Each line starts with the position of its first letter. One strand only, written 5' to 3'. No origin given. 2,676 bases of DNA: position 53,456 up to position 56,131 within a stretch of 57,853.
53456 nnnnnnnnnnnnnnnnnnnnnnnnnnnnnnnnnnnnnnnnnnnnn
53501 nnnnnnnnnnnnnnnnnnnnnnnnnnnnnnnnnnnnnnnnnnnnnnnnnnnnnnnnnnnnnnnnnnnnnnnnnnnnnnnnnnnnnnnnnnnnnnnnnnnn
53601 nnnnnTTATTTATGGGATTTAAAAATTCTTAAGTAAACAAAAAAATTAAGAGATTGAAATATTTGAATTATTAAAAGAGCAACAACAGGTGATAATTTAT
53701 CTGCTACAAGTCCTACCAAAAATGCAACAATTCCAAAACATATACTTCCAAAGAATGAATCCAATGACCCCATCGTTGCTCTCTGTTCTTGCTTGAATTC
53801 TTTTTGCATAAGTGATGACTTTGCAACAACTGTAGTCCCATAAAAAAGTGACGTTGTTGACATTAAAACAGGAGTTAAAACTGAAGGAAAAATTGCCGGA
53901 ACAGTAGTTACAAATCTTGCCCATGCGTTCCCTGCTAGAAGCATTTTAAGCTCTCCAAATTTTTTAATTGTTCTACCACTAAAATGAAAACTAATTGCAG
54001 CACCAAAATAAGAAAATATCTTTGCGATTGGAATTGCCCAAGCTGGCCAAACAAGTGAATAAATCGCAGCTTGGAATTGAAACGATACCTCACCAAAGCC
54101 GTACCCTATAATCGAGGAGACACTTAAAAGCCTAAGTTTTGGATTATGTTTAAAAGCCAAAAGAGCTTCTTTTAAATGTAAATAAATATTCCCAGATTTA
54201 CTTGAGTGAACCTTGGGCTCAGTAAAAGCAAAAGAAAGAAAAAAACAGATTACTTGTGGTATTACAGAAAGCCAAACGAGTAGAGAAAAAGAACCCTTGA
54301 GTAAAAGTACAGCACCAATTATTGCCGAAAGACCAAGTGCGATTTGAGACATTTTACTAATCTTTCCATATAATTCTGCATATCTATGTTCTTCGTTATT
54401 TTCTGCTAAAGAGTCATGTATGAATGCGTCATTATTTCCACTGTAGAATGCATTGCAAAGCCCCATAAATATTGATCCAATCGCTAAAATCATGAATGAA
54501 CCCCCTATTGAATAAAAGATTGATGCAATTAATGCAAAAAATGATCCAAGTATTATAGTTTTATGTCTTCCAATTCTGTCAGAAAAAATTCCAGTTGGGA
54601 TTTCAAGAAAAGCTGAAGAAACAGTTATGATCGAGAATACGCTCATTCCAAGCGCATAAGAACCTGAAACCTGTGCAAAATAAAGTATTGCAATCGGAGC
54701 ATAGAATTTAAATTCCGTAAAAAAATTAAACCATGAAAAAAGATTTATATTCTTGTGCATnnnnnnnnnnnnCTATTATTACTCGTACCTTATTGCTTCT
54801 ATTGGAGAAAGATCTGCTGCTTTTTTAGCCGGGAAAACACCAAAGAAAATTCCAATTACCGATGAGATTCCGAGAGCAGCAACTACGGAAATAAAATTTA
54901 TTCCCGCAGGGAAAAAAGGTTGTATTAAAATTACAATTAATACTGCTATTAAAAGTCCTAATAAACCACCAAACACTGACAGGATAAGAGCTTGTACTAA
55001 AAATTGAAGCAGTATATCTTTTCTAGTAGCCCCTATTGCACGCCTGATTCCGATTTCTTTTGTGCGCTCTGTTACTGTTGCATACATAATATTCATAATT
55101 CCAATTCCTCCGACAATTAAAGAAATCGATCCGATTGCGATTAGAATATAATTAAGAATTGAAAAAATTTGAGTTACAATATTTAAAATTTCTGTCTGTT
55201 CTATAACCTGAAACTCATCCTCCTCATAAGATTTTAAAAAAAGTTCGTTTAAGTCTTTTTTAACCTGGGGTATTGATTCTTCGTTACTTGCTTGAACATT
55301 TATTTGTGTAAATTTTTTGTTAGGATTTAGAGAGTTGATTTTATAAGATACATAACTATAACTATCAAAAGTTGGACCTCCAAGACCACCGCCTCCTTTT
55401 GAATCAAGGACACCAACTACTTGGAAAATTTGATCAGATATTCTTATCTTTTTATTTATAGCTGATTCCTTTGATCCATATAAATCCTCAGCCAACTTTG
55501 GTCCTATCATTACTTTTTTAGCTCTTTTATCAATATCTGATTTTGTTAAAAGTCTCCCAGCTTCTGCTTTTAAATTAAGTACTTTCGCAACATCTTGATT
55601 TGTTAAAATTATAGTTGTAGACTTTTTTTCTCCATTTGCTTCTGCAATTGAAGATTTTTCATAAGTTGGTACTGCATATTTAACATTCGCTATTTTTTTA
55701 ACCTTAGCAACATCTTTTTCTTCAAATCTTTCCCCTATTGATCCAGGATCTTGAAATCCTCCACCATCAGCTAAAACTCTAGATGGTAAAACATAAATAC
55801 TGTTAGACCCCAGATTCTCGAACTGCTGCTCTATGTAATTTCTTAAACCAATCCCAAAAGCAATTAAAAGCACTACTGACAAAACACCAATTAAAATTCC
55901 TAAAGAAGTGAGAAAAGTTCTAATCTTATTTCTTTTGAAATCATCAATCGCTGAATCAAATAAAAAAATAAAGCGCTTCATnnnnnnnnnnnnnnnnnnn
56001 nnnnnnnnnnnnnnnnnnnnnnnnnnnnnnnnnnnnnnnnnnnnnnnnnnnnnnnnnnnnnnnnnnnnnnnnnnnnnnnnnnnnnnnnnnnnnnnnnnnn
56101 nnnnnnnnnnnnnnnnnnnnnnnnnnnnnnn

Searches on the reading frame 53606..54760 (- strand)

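Call 12: search_protein_families(library=ncbifam, proteins=[window:53606-54760:-], max_evalue=0.001)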
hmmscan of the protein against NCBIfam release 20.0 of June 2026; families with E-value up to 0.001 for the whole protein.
window:53606-54760:- (384 aa): 6 families
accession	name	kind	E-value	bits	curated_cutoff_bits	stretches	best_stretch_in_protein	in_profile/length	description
TIGR00880.1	2_A_01_02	superfamily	1.1e-10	41.8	131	1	43-180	5-138/141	multidrug resistance protein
TIGR00900.1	2A0121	subfamily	2.3e-10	40.4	319.6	1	26-356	24-363/364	H+ Antiporter protein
NF000043.1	tet_MFS_P_a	exception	4.1e-08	32.4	750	1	19-217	24-216/420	tetracycline efflux MFS transporter TetA(P)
NF000049.1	tet_MFS_40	exception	8.5e-07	28.5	800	1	23-152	29-155/406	tetracycline efflux MFS transporter Tet(40)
NF012177.1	tet_MFS_42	exception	1.8e-06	27.4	850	1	22-235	21-229/411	tetracycline efflux MFS transporter Tet(42)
TIGR00881.1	2A0104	subfamily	0.00012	21.2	407.75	0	41-186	35-177/379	phosphoglycerate transporter protein PgtP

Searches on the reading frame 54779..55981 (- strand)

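Call 12: search_protein_families(library=ncbifam, proteins=[window:54779-55981:-], max_evalue=0.001)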
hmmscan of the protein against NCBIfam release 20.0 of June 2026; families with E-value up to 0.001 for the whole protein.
window:54779-55981:- (400 aa): 8 families
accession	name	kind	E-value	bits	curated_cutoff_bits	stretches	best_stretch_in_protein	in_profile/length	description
NF007826.0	PRK10535.1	equivalog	2.1e-53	181.6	966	1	15-398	265-646/648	macrolide ABC transporter ATP-binding protein/permease MacB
TIGR03434.1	ADOP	subfamily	8.4e-34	116.8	622.3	1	37-399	23-802/803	ADOP family duplicated permease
NF038346.1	FtsX_actino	exception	2.3e-09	37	250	1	258-358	161-262/308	permease-like cell division protein FtsX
TIGR02212.1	lolCE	equivalog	4.9e-09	35.6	362.45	1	22-400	24-411/411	lipoprotein-releasing ABC transporter permease subunit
TIGR00439.2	FtsX_Gneg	equivalog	7.2e-09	35.3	255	1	219-355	111-245/292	permease-like cell division protein FtsX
NF008076.0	PRK10814.1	exception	6.9e-07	28.6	473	1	286-400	273-399/399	lipoprotein-releasing ABC transporter permease subunit LolC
TIGR01185.1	devC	equivalog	2.9e-06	26.5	290.35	1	240-349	218-330/380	ABC transporter permease DevC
NF038347.1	FtsX_Gpos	exception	0.00013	21.5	225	1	226-347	123-238/296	permease-like cell division protein FtsX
